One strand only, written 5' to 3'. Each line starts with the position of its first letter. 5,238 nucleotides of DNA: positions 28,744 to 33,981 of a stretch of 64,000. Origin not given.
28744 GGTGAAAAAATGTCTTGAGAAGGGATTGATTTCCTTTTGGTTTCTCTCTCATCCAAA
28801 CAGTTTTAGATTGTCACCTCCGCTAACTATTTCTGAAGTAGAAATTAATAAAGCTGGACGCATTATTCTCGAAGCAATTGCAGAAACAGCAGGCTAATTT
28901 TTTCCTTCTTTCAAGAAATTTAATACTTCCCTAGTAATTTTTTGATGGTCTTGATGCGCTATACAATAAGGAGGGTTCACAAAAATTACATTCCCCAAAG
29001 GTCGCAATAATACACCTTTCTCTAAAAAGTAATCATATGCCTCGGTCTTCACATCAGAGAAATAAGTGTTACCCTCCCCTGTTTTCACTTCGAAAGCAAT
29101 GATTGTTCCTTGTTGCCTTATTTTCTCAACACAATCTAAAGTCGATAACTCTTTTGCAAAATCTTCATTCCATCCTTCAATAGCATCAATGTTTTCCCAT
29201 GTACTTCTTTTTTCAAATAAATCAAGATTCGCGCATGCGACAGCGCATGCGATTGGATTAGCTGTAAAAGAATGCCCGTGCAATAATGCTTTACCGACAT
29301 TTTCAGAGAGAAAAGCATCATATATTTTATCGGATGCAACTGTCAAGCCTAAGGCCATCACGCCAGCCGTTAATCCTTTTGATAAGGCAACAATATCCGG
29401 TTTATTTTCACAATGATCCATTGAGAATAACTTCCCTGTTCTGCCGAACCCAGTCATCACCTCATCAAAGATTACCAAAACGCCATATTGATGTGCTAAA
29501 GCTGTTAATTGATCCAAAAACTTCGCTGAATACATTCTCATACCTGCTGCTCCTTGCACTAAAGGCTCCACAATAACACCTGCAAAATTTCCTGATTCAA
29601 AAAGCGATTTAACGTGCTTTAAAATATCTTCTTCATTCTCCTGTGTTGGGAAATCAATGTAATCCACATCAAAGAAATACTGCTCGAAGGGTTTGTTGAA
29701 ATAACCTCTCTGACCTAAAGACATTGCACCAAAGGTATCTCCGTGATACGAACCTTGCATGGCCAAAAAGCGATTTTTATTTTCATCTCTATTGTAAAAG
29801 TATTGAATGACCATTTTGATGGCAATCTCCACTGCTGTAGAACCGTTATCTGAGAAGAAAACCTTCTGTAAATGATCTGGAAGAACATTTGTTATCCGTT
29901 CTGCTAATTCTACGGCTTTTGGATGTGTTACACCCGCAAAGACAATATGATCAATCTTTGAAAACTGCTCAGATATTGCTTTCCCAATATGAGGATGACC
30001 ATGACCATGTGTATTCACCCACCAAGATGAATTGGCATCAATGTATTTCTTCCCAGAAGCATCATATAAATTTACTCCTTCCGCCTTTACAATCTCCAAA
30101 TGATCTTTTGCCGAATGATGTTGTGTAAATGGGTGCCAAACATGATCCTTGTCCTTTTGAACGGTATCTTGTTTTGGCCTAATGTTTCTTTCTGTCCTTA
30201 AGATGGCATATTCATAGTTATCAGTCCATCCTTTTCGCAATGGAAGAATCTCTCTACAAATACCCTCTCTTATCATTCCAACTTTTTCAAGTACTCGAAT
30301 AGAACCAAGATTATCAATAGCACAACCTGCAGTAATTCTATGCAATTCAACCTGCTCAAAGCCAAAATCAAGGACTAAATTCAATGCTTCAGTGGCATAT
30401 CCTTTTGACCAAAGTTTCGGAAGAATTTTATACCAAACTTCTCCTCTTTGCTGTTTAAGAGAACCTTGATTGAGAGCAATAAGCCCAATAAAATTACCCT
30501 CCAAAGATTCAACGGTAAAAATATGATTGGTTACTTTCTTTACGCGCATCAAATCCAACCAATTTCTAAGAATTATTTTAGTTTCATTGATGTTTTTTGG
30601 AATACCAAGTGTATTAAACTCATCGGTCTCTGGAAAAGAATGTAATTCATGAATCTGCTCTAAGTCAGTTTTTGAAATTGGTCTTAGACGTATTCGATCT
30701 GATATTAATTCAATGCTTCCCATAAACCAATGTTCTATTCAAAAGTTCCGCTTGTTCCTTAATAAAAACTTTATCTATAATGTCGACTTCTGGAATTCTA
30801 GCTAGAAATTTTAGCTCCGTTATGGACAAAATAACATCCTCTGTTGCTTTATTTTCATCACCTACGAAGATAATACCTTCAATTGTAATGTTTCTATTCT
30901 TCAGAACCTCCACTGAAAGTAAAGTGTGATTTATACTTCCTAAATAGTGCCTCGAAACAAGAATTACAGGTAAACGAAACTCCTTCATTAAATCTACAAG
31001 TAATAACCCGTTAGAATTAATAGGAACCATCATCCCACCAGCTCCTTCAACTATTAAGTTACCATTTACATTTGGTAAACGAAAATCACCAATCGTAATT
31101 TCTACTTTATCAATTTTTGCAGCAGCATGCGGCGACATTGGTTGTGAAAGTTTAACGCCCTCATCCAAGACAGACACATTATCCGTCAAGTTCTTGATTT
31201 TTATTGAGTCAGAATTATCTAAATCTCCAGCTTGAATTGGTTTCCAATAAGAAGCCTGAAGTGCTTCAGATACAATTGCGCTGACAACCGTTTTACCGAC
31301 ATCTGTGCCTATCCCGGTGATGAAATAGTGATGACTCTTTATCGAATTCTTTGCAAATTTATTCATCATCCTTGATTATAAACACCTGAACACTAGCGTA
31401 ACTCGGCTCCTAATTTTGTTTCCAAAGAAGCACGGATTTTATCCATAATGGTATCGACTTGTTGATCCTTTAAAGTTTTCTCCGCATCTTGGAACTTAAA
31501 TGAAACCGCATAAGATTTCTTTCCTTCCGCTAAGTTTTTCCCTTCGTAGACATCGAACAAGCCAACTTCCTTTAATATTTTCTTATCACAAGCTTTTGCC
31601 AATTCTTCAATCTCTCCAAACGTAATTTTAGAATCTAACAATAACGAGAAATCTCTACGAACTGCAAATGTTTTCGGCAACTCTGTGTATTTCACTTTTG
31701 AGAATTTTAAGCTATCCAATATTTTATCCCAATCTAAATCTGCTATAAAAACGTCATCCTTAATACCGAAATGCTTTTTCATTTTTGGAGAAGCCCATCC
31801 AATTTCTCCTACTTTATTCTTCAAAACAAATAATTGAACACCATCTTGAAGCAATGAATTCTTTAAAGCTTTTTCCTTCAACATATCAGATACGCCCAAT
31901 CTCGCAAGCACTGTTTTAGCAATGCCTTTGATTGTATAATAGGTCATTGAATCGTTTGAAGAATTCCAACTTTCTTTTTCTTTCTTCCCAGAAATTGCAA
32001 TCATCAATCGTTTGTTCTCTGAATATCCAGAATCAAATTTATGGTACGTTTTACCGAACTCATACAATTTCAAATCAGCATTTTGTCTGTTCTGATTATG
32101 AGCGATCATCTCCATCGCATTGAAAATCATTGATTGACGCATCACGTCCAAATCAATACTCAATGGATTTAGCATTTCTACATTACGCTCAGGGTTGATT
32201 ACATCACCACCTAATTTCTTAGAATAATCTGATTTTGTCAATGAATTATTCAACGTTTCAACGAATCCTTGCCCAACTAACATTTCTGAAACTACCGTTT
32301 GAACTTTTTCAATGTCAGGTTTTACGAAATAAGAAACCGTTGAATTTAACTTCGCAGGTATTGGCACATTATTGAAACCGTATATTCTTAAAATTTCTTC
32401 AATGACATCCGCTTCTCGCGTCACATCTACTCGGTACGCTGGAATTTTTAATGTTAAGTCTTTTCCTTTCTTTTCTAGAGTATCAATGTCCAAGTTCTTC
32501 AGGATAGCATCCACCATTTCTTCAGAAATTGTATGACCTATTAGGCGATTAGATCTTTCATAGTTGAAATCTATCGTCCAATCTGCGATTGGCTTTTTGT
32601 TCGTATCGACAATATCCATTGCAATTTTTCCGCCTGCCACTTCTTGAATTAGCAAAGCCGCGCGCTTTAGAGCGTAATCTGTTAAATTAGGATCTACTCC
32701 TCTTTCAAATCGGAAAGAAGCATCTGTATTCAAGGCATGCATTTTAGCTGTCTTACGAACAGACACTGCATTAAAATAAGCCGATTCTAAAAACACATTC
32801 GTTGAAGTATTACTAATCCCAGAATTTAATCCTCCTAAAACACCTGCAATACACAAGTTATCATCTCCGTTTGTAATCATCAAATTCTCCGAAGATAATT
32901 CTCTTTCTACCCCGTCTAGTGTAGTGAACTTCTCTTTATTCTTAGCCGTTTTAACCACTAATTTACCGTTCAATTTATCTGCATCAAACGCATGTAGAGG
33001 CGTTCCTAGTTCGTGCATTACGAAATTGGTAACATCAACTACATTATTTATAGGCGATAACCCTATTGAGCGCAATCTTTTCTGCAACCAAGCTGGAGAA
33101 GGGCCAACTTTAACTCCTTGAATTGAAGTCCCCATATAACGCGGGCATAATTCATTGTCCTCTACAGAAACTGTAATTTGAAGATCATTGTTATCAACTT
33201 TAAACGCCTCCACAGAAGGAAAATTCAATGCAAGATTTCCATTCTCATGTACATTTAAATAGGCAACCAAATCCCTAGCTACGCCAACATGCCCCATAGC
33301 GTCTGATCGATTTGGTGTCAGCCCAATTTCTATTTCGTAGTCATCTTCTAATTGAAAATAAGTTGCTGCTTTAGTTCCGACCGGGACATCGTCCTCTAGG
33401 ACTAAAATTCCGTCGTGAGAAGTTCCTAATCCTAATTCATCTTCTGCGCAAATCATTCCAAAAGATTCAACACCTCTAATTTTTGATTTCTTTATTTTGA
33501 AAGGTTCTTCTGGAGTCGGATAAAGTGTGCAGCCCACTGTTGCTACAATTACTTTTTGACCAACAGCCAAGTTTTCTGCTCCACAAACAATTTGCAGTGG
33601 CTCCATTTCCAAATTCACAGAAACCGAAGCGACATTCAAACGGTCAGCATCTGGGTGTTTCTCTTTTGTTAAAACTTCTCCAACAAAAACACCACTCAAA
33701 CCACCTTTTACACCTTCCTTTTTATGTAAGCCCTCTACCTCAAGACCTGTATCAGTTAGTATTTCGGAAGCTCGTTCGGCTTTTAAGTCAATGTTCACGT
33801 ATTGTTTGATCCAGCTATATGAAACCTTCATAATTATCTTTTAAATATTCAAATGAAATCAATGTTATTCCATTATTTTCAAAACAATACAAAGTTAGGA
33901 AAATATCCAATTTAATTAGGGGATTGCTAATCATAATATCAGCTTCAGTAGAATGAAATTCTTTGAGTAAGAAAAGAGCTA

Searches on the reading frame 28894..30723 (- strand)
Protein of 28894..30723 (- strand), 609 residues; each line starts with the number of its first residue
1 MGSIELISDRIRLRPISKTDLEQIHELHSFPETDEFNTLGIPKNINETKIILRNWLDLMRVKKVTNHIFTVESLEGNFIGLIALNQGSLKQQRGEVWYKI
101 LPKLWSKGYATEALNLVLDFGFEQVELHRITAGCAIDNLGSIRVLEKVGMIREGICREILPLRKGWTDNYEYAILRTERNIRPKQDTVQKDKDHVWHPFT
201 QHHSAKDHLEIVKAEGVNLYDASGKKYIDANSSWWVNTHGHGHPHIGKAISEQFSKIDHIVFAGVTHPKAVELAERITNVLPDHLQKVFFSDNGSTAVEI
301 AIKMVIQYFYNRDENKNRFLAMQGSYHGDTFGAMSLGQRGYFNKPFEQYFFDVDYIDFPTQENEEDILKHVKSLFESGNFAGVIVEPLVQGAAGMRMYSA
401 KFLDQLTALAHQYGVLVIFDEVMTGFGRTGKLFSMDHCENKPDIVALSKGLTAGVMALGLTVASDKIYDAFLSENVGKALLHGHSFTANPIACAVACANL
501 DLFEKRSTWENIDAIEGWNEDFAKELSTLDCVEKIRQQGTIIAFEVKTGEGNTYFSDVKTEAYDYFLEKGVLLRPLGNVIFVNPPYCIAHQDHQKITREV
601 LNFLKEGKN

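Call 21: search_protein_families(library=pfam, proteins=[window:28894-30723:-], max_evalue=0.00001)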
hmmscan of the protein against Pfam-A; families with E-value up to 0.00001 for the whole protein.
window:28894-30723:- (609 aa): 4 families
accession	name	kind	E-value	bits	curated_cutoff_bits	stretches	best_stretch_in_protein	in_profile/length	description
PF00202.27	Aminotran_3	-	3.1e-95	319.7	30.5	1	206-598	8-397/403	Aminotransferase class-III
PF13302.13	Acetyltransf_3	-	2.8e-26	93.3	25.4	1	10-150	1-137/138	Acetyltransferase (GNAT) domain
PF00583.31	Acetyltransf_1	-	4.7e-09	37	20.7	1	55-150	27-116/116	Acetyltransferase (GNAT) family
PF13420.13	Acetyltransf_4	-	2.2e-07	31.5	24.3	1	14-167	2-151/155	Acetyltransferase (GNAT) domain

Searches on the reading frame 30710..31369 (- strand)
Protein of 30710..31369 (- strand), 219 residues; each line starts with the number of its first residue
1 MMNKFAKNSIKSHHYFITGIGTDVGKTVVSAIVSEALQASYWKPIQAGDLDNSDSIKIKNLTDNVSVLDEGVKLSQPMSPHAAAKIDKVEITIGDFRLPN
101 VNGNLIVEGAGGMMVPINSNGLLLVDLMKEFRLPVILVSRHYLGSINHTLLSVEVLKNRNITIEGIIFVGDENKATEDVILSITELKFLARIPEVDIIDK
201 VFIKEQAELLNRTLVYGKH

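Call 21: search_protein_families(library=pfam, proteins=[window:30710-31369:-], max_evalue=0.00001)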
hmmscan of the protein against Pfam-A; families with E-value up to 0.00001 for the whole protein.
window:30710-31369:- (219 aa): 1 family
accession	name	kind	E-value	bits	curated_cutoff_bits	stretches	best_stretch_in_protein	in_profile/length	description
PF13500.12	AAA_26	-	2.8e-54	184.5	27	1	14-198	2-194/198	AAA domain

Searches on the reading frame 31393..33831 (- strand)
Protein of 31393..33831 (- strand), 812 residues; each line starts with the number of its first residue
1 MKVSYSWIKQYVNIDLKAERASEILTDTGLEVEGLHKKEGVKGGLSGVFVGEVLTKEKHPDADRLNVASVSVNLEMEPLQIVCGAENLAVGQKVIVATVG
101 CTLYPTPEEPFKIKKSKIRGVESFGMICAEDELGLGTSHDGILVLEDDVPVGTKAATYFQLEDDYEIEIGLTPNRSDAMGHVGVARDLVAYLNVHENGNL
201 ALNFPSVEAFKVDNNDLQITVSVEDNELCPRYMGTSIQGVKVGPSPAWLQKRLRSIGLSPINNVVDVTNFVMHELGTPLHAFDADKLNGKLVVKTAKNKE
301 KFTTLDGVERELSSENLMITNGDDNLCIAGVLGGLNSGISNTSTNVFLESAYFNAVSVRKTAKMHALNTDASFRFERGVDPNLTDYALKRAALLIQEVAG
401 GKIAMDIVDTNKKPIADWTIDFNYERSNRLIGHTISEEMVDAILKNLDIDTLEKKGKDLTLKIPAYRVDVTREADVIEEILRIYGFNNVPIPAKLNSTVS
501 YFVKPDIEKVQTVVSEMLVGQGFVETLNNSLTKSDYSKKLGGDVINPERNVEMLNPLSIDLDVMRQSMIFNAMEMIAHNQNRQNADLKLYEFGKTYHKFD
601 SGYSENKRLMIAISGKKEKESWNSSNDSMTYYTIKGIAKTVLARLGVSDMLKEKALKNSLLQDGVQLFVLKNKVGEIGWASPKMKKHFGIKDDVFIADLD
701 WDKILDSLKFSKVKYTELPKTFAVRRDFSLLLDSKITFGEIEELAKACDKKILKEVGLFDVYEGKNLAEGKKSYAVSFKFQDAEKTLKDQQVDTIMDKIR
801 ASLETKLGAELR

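Call 21: search_protein_families(library=pfam, proteins=[window:31393-33831:-], max_evalue=0.00001)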
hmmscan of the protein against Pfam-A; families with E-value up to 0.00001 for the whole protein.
window:31393-33831:- (812 aa): 5 families
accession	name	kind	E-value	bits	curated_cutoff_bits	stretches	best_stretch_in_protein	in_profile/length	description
PF03483.22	B3_4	-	2.7e-69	232.7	29.3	1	229-400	2-174/174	B3/4 domain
PF17759.6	tRNA_synthFbeta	-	6.2e-43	147.2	22.4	1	493-701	3-214/214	Phenylalanyl tRNA synthetase beta chain CLM domain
PF03147.19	FDX-ACB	-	7.8e-29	100.4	31.1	1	723-812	5-94/94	Ferredoxin-fold anticodon binding domain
PF03484.21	B5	-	2.3e-24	85.8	28.6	1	420-486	1-67/67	tRNA synthetase B5 domain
PF01588.26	tRNA_bind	-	1.5e-18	67.1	27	1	49-154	2-96/96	Putative tRNA binding domain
